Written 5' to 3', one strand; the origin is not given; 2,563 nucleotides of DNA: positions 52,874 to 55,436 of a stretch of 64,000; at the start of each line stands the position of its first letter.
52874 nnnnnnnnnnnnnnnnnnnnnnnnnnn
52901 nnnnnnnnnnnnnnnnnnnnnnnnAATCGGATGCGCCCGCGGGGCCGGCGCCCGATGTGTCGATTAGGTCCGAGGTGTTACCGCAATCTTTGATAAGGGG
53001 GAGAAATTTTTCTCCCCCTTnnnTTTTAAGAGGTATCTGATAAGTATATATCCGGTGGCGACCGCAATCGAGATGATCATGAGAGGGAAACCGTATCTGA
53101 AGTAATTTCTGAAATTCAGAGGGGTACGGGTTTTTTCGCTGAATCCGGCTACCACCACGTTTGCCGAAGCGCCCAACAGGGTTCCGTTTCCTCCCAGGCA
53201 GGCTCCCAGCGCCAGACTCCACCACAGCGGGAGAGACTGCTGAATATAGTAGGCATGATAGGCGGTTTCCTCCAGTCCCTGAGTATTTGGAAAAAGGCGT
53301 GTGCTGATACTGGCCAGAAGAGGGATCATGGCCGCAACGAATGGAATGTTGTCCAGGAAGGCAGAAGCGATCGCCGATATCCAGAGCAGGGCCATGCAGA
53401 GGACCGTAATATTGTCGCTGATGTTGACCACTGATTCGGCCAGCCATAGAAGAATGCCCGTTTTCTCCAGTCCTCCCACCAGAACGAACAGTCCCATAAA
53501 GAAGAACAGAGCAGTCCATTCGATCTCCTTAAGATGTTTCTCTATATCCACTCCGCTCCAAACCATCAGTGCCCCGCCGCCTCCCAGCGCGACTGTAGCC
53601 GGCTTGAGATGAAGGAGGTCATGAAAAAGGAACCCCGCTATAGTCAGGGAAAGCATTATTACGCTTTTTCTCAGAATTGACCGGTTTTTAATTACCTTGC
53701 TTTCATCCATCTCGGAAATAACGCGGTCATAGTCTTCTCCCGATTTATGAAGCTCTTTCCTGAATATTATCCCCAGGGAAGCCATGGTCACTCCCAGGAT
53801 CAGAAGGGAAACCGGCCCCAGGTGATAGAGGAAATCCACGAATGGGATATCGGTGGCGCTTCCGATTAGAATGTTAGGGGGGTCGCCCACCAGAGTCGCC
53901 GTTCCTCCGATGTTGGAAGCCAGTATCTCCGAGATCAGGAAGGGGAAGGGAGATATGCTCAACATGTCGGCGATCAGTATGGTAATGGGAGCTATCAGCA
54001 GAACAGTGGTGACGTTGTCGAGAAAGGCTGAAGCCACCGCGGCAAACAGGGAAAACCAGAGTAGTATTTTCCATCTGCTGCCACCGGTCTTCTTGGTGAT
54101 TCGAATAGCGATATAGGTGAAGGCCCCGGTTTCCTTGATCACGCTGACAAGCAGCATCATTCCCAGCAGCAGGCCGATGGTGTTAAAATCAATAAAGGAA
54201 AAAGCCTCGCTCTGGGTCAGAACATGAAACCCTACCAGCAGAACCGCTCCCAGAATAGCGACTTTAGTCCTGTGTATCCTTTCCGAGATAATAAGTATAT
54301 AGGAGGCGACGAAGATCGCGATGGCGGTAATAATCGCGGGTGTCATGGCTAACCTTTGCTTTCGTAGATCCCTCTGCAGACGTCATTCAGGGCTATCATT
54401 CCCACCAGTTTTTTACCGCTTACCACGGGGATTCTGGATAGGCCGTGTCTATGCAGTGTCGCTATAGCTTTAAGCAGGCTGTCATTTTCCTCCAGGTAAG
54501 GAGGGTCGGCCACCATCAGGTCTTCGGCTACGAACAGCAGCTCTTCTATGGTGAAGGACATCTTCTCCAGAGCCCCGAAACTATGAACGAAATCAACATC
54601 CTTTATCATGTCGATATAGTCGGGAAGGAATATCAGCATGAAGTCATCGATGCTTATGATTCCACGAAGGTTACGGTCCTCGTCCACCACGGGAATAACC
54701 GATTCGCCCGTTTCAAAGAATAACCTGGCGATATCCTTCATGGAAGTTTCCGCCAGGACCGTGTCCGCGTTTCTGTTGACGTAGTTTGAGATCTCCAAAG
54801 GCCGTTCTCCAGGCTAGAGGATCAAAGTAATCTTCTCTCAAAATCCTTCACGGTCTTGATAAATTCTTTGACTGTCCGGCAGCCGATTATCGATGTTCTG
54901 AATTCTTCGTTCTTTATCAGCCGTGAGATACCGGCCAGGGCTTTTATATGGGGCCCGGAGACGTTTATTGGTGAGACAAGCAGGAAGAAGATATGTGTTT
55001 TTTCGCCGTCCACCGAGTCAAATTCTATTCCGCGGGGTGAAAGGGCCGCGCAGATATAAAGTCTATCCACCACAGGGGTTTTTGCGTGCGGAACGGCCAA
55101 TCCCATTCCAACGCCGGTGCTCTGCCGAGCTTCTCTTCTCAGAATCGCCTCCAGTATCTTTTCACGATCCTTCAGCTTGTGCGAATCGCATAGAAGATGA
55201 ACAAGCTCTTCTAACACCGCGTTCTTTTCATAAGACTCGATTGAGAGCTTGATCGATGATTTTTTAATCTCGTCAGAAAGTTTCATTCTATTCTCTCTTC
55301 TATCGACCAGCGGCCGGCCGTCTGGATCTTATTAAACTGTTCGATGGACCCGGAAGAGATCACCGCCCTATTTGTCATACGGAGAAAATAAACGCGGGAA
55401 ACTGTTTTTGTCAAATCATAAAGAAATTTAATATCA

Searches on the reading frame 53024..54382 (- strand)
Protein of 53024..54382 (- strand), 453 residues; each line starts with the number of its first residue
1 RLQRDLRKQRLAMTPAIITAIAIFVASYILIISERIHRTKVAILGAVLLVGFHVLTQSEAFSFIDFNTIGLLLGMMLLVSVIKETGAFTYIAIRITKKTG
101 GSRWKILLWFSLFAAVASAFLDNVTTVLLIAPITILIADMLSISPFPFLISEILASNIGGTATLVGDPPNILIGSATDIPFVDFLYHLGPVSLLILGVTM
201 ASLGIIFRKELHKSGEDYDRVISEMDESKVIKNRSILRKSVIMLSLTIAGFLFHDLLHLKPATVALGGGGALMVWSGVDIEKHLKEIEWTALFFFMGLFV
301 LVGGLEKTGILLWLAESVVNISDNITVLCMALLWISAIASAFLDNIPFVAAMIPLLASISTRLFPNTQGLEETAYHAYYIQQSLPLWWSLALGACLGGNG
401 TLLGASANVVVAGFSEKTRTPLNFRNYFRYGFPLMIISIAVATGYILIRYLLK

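Call 69: search_protein_families(library=pfam, proteins=[window:53024-54382:-], max_evalue=0.00001)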
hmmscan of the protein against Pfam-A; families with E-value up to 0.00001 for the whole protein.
window:53024-54382:- (453 aa): 2 families
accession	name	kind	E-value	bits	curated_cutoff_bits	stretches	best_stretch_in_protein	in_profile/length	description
PF03600.22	CitMHS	-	2e-94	316.9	31.9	1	28-393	1-336/336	Citrate transporter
PF02040.21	ArsB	-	2.5e-14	53.9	22.2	1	23-361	5-349/423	Arsenical pump membrane protein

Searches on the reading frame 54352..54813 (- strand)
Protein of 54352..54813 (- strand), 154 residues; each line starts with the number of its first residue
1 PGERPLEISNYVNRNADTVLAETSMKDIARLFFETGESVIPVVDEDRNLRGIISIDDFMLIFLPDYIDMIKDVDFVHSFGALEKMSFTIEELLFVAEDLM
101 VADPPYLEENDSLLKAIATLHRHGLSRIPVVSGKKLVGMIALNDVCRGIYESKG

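Call 69: search_protein_families(library=pfam, proteins=[window:54352-54813:-], max_evalue=0.00001)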
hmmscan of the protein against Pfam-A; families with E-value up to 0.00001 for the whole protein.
window:54352-54813:- (154 aa): 1 family
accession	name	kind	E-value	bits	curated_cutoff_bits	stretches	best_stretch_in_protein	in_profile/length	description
PF00571.33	CBS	-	3.9e-22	78.8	24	2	97-149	2-55/57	CBS domain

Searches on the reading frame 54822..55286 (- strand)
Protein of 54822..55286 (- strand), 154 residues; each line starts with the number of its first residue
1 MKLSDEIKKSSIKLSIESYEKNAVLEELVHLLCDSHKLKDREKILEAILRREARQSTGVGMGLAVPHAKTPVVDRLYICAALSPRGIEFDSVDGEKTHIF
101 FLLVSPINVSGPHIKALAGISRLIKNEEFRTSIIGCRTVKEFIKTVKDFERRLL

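Call 69: search_protein_families(library=pfam, proteins=[window:54822-55286:-], max_evalue=0.00001)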
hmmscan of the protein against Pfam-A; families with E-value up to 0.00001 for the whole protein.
window:54822-55286:- (154 aa): 1 family
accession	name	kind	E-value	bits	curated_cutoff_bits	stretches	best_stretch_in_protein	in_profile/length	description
PF00359.27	PTS_EIIA_2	-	1.6e-29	103.1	27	1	7-147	3-142/144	Phosphoenolpyruvate-dependent sugar phosphotransferase system, EIIA 2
